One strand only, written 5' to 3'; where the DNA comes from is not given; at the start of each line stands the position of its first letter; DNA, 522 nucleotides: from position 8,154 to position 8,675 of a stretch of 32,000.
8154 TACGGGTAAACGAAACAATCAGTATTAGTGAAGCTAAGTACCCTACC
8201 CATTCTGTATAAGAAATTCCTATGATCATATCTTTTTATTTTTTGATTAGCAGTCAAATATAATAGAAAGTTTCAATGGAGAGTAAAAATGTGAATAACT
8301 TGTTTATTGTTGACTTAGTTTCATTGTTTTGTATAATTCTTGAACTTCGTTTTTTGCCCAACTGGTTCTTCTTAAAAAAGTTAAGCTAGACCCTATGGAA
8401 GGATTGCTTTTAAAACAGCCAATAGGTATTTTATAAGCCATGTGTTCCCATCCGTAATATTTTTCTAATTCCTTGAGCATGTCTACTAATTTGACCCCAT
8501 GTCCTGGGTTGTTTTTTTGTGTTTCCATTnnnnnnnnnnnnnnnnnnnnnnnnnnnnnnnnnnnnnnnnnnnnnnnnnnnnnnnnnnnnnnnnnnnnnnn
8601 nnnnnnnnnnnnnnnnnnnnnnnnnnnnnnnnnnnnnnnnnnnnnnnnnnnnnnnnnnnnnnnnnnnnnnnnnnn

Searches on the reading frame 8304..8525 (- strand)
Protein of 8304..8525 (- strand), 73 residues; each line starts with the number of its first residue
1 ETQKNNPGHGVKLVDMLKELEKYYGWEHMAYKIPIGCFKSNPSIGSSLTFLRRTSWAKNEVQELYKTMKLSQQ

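Call 66: search_protein_families(library=pfam, proteins=[window:8304-8525:-], max_evalue=0.001)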
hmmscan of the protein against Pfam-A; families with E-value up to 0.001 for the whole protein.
window:8304-8525:- (73 aa): 1 family
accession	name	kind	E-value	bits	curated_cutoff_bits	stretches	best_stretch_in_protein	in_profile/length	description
PF09905.14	VF530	-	1e-26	93.3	27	1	4-65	1-62/63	DNA-binding protein VF530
